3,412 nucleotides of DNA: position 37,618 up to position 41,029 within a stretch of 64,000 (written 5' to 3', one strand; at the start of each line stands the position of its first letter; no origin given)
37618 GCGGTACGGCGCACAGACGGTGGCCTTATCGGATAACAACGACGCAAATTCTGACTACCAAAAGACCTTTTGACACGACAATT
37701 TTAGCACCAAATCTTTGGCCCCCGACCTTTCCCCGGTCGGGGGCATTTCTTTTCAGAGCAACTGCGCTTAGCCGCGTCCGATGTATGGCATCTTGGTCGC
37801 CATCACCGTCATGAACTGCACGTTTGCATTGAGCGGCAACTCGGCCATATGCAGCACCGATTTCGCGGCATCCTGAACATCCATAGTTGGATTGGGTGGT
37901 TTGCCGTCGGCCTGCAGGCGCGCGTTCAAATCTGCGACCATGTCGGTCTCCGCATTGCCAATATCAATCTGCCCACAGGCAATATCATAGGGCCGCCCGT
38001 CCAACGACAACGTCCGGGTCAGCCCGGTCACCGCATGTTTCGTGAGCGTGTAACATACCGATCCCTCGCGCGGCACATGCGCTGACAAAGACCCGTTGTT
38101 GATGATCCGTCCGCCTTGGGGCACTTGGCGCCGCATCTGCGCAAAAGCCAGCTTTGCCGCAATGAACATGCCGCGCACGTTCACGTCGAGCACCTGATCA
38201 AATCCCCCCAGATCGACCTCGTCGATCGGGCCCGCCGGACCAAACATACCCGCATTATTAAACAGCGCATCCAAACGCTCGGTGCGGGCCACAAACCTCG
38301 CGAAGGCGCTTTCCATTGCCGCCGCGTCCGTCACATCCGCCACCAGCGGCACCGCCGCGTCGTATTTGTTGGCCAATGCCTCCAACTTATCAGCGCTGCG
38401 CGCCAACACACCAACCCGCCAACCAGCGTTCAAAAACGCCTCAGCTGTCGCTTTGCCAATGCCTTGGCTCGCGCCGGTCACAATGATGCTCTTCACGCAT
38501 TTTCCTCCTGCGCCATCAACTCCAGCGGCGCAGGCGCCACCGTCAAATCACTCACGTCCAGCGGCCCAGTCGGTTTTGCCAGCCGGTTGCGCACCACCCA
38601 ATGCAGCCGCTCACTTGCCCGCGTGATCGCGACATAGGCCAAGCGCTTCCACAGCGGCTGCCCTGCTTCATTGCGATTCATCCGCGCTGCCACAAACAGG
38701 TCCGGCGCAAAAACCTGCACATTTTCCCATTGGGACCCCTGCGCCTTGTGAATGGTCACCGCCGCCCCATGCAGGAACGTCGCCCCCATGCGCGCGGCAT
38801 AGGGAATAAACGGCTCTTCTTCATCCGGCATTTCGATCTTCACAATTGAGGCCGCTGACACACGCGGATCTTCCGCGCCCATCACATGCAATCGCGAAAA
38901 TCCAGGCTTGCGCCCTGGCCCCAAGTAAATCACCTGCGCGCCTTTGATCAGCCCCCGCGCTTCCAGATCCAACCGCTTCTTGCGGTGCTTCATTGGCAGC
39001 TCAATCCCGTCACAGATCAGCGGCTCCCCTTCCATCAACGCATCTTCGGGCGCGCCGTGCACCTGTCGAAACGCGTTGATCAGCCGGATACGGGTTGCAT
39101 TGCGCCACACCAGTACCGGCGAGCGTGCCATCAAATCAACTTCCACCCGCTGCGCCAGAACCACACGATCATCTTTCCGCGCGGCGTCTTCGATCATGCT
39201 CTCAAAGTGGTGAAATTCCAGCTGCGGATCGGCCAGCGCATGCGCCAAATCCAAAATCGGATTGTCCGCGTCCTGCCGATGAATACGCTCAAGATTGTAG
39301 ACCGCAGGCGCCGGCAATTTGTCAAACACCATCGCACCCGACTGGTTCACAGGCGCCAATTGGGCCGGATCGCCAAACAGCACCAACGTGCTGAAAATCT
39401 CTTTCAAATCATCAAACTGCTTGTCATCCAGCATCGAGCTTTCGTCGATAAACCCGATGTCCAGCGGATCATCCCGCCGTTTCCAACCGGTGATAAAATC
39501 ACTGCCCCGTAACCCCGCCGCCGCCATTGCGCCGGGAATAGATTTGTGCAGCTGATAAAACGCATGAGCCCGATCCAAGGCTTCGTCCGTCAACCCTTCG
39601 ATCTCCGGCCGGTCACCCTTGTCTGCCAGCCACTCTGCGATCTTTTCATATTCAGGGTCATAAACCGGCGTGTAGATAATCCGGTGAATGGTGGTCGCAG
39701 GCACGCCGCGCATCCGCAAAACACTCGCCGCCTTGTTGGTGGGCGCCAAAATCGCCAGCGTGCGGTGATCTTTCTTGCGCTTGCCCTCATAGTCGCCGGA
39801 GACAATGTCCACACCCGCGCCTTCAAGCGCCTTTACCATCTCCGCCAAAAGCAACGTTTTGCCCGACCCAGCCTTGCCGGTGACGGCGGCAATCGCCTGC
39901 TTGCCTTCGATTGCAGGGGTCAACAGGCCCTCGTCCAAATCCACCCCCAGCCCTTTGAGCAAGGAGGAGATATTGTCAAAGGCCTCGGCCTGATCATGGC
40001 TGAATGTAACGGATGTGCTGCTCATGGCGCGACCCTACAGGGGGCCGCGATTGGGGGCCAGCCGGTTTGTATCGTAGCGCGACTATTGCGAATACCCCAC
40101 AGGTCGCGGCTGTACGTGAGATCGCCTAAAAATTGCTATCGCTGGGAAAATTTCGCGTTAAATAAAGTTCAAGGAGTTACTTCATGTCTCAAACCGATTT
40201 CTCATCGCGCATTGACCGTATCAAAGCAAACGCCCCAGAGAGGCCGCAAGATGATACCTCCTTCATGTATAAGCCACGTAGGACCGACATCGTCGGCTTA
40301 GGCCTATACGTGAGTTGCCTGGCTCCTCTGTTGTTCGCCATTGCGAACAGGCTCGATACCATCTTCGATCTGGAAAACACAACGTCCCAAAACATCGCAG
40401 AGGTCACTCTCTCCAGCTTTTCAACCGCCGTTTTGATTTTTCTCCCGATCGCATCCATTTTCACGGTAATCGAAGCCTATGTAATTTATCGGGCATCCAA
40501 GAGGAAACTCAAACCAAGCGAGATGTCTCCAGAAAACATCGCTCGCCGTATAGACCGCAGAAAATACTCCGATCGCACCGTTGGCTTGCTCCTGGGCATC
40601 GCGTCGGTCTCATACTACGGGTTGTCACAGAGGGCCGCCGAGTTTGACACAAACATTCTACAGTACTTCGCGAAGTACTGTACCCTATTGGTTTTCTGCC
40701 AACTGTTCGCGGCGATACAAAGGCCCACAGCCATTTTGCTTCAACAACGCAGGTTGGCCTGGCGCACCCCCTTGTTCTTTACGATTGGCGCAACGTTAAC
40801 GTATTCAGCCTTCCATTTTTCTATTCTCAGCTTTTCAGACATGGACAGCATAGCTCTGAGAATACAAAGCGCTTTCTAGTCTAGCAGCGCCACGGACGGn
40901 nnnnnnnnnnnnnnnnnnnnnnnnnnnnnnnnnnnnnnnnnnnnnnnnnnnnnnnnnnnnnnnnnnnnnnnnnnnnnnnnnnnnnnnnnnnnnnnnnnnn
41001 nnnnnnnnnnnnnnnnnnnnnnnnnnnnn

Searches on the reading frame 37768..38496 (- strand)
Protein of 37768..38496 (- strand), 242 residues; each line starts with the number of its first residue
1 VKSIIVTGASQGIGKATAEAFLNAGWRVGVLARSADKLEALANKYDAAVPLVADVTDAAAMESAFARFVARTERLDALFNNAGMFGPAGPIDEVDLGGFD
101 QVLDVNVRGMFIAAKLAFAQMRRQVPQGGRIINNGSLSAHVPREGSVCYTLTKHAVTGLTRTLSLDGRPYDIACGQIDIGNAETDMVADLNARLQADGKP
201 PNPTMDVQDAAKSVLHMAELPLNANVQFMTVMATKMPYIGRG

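Call 9: search_protein_families(library=pfam, proteins=[window:37768-38496:-])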
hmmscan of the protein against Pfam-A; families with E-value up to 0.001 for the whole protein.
window:37768-38496:- (242 aa): 6 families
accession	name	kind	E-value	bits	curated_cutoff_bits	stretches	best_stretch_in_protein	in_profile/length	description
PF00106.31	adh_short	-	2.6e-45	154.8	26.6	1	2-193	1-193/195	short chain dehydrogenase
PF13561.12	adh_short_C2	-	4.7e-35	121.7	27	1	8-192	1-186/236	Enoyl-(Acyl carrier protein) reductase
PF08659.16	KR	-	9.1e-07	29.4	22.6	1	4-111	3-117/180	KR domain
PF13460.12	NAD_binding_10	-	2.9e-05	24.5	27.2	1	8-66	1-59/184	NAD(P)H-binding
PF01370.27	Epimerase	-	0.00028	20.8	20.9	0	4-82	1-72/240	NAD dependent epimerase/dehydratase family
PF05368.20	NmrA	-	0.00036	20.7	27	1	2-66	3-68/298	NmrA-like family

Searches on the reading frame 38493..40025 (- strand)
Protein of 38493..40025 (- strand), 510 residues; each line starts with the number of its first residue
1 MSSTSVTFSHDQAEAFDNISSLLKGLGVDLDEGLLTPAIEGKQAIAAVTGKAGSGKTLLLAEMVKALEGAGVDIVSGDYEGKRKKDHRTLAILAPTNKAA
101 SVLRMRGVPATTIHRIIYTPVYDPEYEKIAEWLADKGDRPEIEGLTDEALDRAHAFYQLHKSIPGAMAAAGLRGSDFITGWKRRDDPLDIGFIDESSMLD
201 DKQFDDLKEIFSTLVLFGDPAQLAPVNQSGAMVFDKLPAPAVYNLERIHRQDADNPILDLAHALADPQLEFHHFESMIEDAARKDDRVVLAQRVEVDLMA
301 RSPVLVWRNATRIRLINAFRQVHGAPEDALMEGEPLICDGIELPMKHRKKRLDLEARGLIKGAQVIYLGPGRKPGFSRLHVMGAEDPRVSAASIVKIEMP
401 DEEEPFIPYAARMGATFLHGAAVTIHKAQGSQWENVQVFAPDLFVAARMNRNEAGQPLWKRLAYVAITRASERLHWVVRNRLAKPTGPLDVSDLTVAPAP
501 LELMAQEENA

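Call 9: search_protein_families(library=pfam, proteins=[window:38493-40025:-])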
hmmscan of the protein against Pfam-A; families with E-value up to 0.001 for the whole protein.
window:38493-40025:- (510 aa): 6 families
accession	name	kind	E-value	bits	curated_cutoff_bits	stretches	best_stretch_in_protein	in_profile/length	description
PF13604.12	AAA_30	-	5.6e-23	82.1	27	1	39-270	14-174/191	AAA domain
PF13245.12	AAA_19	-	1.6e-13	51.4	25.1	1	42-226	10-132/134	AAA domain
PF13538.12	UvrD_C_2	-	2.7e-10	40.4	27.4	1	419-475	1-50/52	UvrD-like helicase C-terminal domain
PF01443.25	Viral_helicase1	-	2e-06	28.2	21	0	420-475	178-225/228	Viral superfamily 1 RNA helicase core domain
PF13086.12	AAA_11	-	4.9e-05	23.7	27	0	43-108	17-73/257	AAA domain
PF13401.12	AAA_22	-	0.00085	20.1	27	0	42-109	4-33/130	AAA domain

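Call 66: search_protein_families(library=ncbifam, proteins=[window:38493-40025:-], max_evalue=0.01)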
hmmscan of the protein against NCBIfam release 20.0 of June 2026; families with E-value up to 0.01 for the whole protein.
window:38493-40025:- (510 aa): 6 families
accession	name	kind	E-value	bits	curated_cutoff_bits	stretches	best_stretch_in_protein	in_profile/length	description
TIGR01448.2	helicase_RecD2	equivalog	8.3e-19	67.2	500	3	189-279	410-507/713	SF1B family DNA helicase RecD2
TIGR01447.1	recD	equivalog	1.4e-12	47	310.15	2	422-477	528-573/597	exodeoxyribonuclease V subunit alpha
TIGR02768.1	TraA_Ti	equivalog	1.3e-10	40.3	590.45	2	189-475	448-712/751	Ti-type conjugative transfer relaxase TraA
NF010402.0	PRK13826.1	subfamily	1.4e-09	36.4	1317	2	181-475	459-734/1102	Dtr system oriT relaxase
NF010464.0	PRK13889.1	subfamily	0.00055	17.9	1015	0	186-441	429-678/992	conjugal transfer relaxase TraA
NF008127.0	PRK10875.1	equivalog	0.0012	17.4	671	0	422-479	545-592/619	exodeoxyribonuclease V subunit alpha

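Call 67: search_protein_families(library=padloc, proteins=[window:38493-40025:-], max_evalue=0.01)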
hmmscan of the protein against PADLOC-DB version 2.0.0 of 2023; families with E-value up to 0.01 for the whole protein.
window:38493-40025:- (510 aa): 16 families
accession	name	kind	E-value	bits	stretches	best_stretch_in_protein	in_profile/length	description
PDLC04475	PDC-M16A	-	7e-24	82.3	3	419-477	434-484/721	-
PDLC04476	PDC-M16A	-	9e-20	68.6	3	419-477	422-472/691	-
PDLC01734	typeIV_RecD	-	4.9e-15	52.8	2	43-124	354-418/763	RecD_0_IVD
PDLC04472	PDC-M16A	-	7.4e-14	49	2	419-477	648-698/930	-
PDLC05064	PDC-S68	-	5e-13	45.7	2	43-265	700-870/1273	-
PDLC05066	PDC-S68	-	3.1e-11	40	2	43-116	593-654/1202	-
PDLC05065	PDC-S68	-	1.1e-08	31.4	1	422-477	1010-1054/1221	-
PDLC01148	RecD_like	-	3.5e-08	30.2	1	43-123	328-388/719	RecD/Tra ATPase fused to N-terminal HHH domain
PDLC05035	PDC-S53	-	9.2e-07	25.3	0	422-475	820-863/900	-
PDLC04474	PDC-M16A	-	1e-06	25.5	1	420-475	649-699/917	-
PDLC00122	GajB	-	1.2e-06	25.7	1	422-477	425-471/502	UrvD helicase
PDLC02372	Nhi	-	5.2e-06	23.4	1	42-74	198-231/470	-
PDLC02350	AbiO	-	1e-05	22.5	1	39-74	191-225/468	AbiO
PDLC00119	GajB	-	2.4e-05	21.5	1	423-479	488-544/565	UrvD helicase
PDLC04140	mad8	-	3e-05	21.7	1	42-201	26-205/314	mads_8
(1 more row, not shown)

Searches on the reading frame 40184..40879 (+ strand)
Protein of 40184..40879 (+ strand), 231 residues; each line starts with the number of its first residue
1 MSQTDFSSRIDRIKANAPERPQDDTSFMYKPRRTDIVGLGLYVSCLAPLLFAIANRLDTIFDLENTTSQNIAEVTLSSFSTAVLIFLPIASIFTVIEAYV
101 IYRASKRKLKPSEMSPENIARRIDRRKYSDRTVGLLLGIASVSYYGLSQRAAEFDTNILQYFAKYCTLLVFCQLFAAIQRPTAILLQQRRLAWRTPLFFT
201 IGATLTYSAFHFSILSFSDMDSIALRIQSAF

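Call 9: search_protein_families(library=pfam, proteins=[window:40184-40879:+])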
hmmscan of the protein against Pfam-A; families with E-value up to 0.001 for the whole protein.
window:40184-40879:+ (231 aa): 0 families

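Call 66: search_protein_families(library=ncbifam, proteins=[window:40184-40879:+], max_evalue=0.01)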
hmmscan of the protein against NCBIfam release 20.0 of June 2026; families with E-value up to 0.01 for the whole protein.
window:40184-40879:+ (231 aa): 0 families

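Call 67: search_protein_families(library=padloc, proteins=[window:40184-40879:+], max_evalue=0.01)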
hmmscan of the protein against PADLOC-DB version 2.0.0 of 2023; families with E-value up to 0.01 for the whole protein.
window:40184-40879:+ (231 aa): 1 family
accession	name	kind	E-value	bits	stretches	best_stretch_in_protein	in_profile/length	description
PDLC00217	KwaA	-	0.006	14.2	0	40-116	10-87/193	Unknown function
